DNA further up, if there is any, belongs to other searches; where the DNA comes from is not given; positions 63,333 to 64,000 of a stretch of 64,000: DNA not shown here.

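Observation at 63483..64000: Fourth operon gene: ferredoxin-like protein with unusual first-cluster spacing and an unassigned C-terminal domain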

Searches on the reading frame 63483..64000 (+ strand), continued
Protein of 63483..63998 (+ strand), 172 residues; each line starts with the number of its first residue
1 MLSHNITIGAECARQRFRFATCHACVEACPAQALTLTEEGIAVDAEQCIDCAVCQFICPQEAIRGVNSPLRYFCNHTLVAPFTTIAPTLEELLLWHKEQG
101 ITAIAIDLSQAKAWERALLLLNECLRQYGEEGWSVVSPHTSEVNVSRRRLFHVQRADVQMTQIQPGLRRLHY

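Call 71: find_encoding_contigs(protein=P0059, flank=7000, max_places=1)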
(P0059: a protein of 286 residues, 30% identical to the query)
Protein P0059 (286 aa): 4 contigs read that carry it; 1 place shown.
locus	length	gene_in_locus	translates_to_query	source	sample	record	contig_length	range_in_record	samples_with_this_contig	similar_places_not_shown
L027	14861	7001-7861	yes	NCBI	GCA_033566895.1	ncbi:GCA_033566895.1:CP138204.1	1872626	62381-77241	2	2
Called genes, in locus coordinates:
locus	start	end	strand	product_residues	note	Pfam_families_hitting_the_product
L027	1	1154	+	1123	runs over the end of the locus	PF17132:Glyco_hydro_106, PF02837:Glyco_hydro_2_N (weak), PF22666:Glyco_hydro_2_N2 (weak)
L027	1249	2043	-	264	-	PF02311:AraC_binding (weak), PF00165:HTH_AraC (weak), PF12833:HTH_18, PF00165:HTH_AraC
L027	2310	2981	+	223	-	PF02613:Nitrate_red_del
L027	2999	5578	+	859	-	PF10518:TAT_signal (weak), PF00384:Molybdopterin, PF01568:Molydop_binding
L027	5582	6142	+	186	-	PF13187:Fer4_9 (faint), PF25160:LdpA_Fe-S-bd (faint), PF13237:Fer4_10 (faint), PF13247:Fer4_11, PF12838:Fer4_7 (weak), PF00037:Fer4 (weak), PF12797:Fer4_2 (weak), PF12837:Fer4_6 (weak), +1 more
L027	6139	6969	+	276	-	PF04976:DmsC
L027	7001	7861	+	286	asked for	PF12797:Fer4_2 (faint), PF13183:Fer4_8 (faint), PF13237:Fer4_10 (faint), PF12838:Fer4_7 (weak), PF25160:LdpA_Fe-S-bd, PF00037:Fer4 (weak), PF12837:Fer4_6 (weak), PF13484:Fer4_16 (weak), +3 more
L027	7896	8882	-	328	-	PF12852:Cupin_6, PF12833:HTH_18, PF00165:HTH_AraC (weak)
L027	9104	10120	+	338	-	PF08450:SGL, PF03088:Str_synth (faint)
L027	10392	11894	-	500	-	PF02264:LamB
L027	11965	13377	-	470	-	PF00232:Glyco_hydro_1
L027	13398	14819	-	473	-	PF00367:PTS_EIIB, PF02378:PTS_EIIC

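Call 83: search_dna_similar(query=P0001, collection=plasmids, mode=protein, max_evalue=1e-10, max_rows=25)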
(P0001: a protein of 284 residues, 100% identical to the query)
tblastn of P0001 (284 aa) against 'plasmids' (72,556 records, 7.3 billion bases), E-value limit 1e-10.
Records with a match: 14; places in all: 14; records where one place covers at least 80% of the query: 11.
Best place of each record, by identity: <60% 14.
By first word of the organism name: Rahnella 9; Proteus 2; Enterobacteriaceae 1; Citrobacter 1; Vibrio 1.
By predicted mobility (MOB-suite, as given by PLSDB): non-mobilizable 12; mobilizable 2.
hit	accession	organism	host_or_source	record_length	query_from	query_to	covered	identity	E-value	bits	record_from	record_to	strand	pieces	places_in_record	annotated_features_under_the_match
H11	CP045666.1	Enterobacteriaceae bacterium Kacie_13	Bacteria culture,Stream water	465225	9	282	96%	34.5%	9e-52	189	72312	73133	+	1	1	4Fe-4S dicluster domain-containing protein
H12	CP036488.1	Rahnella aquatilis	cell culture,Rice-wheat rotation soil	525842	9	282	96%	34.5%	2e-47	176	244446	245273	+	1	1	4Fe-4S dicluster domain-containing protein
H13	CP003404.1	Rahnella aquatilis HX2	-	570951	9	282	96%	34.5%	2e-47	176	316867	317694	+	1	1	polyferredoxin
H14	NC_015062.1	Rahnella aceris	-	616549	9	282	96%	34.5%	3e-47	176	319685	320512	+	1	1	4Fe-4S binding protein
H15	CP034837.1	Rahnella aquatilis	Food spoilage microflora,food/cold ...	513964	9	282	96%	34.5%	4e-47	175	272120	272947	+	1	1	4Fe-4S dicluster domain-containing protein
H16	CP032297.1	Rahnella aquatilis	Sakura tree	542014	9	282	96%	34.5%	4e-47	175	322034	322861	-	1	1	4Fe-4S dicluster domain-containing protein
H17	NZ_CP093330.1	Rahnella aceris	whole organism,grassland soil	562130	9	282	96%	34.5%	4e-47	175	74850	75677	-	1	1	4Fe-4S binding protein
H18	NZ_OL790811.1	Proteus mirabilis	-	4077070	8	278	95%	28.4%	5e-34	137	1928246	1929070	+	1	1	none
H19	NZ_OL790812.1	Proteus mirabilis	-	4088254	8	278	95%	28.4%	5e-34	137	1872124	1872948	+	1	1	none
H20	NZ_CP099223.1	Citrobacter freundii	culture,Pooled soil sample collected ...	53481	6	266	92%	26.6%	6e-21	100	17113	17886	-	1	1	4Fe-4S binding protein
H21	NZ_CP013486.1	Vibrio alginolyticus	seawater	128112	22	276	90%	27.2%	3e-13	77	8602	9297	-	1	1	4Fe-4S dicluster domain-containing protein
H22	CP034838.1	Rahnella aquatilis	Food spoilage microflora,food/cold ...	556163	66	282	76%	31.8%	6e-31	129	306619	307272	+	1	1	4Fe-4S dicluster domain-containing protein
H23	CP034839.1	Rahnella aquatilis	Food spoilage microflora,food/cold ...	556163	66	282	76%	31.8%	6e-31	129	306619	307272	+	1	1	4Fe-4S dicluster domain-containing protein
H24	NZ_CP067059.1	Rahnella aceris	-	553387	66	282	76%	31.8%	8e-31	128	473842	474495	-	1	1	DmsC/YnfH family molybdoenzyme membrane anchor subunit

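Call 84: get_annotated_region(hit=H20, flank=7000)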
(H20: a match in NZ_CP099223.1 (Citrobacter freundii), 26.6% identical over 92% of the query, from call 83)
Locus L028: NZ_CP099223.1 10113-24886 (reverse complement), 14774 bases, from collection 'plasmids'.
description: Citrobacter freundii strain RHB13-SO-C05 plasmid unnamed1, complete sequence
organism: Citrobacter freundii (NCBI taxid 546)
taxonomy: Bacteria; Pseudomonadota; Gammaproteobacteria; Enterobacterales; Enterobacteriaceae; Citrobacter; Citrobacter freundii
host: -; source: culture,Pooled soil sample collected from floor of pig farm; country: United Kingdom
typing (MOB-suite, as given by PLSDB): non-mobilizable; replicon IncFIB,rep_cluster_2187
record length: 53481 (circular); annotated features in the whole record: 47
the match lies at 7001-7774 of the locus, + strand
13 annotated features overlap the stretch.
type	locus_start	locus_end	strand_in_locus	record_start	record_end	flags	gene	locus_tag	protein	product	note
CDS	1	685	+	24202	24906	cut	-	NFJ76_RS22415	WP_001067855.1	IS6-like element IS26 family transposase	GO:0006313 - DNA transposition [Evidence IEA]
CDS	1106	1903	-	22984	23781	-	-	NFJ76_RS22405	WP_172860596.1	AraC family transcriptional regulator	-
CDS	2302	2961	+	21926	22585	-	-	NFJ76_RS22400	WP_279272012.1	molecular chaperone TorD family protein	-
CDS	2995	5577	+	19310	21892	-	-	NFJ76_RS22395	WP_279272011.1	molybdopterin-dependent oxidoreductase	-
CDS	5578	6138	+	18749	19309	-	-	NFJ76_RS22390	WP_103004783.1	DMSO/selenate family reductase complex B subunit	-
CDS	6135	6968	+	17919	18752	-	-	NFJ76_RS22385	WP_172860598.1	DmsC/YnfH family molybdoenzyme membrane anchor subunit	GO:0019645 - anaerobic electron transport chain [Evidence IEA]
CDS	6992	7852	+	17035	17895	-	-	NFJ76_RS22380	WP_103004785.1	4Fe-4S binding protein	-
CDS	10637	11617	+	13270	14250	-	-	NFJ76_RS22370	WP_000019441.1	IS5-like element ISKpn26 family transposase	GO:0006313 - DNA transposition [Evidence IEA]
CDS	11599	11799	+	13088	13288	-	-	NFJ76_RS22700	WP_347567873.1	hypothetical protein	-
CDS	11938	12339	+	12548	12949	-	-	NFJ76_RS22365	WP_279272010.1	hypothetical protein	-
CDS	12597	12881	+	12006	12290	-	-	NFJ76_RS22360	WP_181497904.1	sigma factor-like helix-turn-helix DNA-binding protein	GO:0006352 - DNA-templated transcription initiation [Evidence IEA]; GO:0006355 - regulation of DNA-templated ...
CDS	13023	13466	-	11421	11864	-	-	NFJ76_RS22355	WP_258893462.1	hypothetical protein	-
CDS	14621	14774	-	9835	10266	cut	-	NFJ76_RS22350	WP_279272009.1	excisionase family DNA-binding protein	-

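Call 85: get_annotated_region(hit=H21, flank=7000)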
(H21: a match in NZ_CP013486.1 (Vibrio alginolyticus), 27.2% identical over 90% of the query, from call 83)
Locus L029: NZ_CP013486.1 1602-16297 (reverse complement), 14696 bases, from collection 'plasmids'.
description: Vibrio alginolyticus strain ATCC 33787 plasmid pMBL128, complete sequence
organism: Vibrio alginolyticus (NCBI taxid 663)
taxonomy: Bacteria; Pseudomonadota; Gammaproteobacteria; Vibrionales; Vibrionaceae; Vibrio; Vibrio alginolyticus
host: -; source: seawater; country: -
typing (MOB-suite, as given by PLSDB): non-mobilizable; replicon rep_cluster_803
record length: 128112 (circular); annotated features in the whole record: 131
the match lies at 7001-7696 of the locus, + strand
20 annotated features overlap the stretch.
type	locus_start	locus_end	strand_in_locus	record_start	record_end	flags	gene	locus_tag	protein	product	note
CDS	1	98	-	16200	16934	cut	-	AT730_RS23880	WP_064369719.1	PaeR7I family type II restriction endonuclease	GO:0009307 - DNA restriction-modification system [Evidence IEA]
CDS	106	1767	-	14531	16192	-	-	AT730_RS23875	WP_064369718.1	TaqI-like C-terminal specificity domain-containing protein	-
CDS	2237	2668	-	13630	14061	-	-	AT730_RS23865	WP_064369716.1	hypothetical protein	-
CDS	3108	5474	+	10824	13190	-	-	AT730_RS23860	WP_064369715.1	DMSO/selenate family reductase complex A subunit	-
CDS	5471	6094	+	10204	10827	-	-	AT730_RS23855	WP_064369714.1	DMSO/selenate family reductase complex B subunit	-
CDS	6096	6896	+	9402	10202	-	-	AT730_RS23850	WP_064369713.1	DmsC/YnfH family molybdoenzyme membrane anchor subunit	GO:0019645 - anaerobic electron transport chain [Evidence IEA]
CDS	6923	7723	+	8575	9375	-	-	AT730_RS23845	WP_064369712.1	4Fe-4S dicluster domain-containing protein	-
CDS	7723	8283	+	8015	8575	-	-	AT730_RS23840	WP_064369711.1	molecular chaperone TorD family protein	-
CDS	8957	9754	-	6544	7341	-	-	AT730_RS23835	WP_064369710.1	hypothetical protein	-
CDS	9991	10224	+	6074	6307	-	-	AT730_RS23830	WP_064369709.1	hypothetical protein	-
CDS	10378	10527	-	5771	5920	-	-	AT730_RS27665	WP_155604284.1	hypothetical protein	-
CDS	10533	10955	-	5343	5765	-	-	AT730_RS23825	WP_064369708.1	hypothetical protein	-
CDS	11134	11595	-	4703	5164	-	-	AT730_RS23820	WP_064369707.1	hypothetical protein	-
CDS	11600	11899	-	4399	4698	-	-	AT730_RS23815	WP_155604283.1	hypothetical protein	-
CDS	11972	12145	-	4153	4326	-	-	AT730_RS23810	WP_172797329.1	hypothetical protein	-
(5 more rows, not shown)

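Call 92: search_protein_families(library=ncbifam, proteins=[P0001], max_evalue=0.001)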
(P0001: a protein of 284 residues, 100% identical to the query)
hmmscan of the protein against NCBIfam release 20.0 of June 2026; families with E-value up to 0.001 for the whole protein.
P0001 (284 aa): 63 families (the best 25 are shown)
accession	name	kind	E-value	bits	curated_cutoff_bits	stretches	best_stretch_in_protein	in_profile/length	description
TIGR04041.1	activase_YjjW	hypoth_equivalog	3.9e-13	49.4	250.2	2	20-62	44-86/276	YjjW family glycine radical enzyme activase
NF058577.1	FdxA_fam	equivalog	1.2e-12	47.8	65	2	21-62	11-52/52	4Fe-4S ferredoxin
TIGR02700.1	flavo_MJ0208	hypoth_equivalog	1.9e-12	46.9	251.35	2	16-65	147-196/234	dihydromethanopterin reductase (acceptor)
NF045790.1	OxalOxreddelta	equivalog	3.3e-12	46.2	230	2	180-234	253-307/316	oxalate oxidoreductase subunit delta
NF007202.0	PRK09623.1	equivalog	6.8e-12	45.6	166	2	181-236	45-101/105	3-methyl-2-oxobutanoate dehydrogenase subunit delta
TIGR02179.1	PorD_KorD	subfamily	8.1e-12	45.1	60.05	2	180-235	18-74/78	2-oxoacid:acceptor oxidoreductase, delta subunit, pyruvate/2-ketoisovalerate family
NF043069.1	T4HPD_activ_SAM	equivalog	1.2e-11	44.5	425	2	183-234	47-98/299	trans-4-hydroxy-L-proline dehydratase activase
NF040864.1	HgcB_ferredoxin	equivalog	4.4e-11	42.5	99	2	20-64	17-62/93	mercury methylation ferredoxin HgcB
NF041891.1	hdrA_Methbact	equivalog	9.6e-11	40.6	1300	1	183-237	568-622/762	ferredoxin:CoB-CoM heterodisulfide reductase subunit HdrA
NF038196.1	ferrodoxin_EFR1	subfamily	2e-10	41.2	75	2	21-64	188-230/242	EFR1 family ferrodoxin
NF042909.1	FMH_DH_FwdF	exception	7e-10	38.5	375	1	20-66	141-198/336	tungsten-dependent formylmethanofuran dehydrogenase subunit FwdF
NF040684.1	PorD_Arch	equivalog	8.1e-10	38.7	120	1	180-235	25-81/85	pyruvate synthase subunit PorD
NF045874.1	Vhu_polyferre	exception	1.7e-09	36.9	600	1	19-63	130-174/381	F420-non-reducing hydrogenase associated-polyferredoxin VhuB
NF005503.0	PRK07118.1-2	equivalog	3.9e-09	36.2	252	1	23-64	144-185/292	RnfABCDGE type electron transport complex subunit B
NF045763.1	PhenlGlyoxDHPadF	equivalog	4.5e-09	36.4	150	1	179-233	23-77/78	NADH-dependent phenylglyoxylate dehydrogenase subunit delta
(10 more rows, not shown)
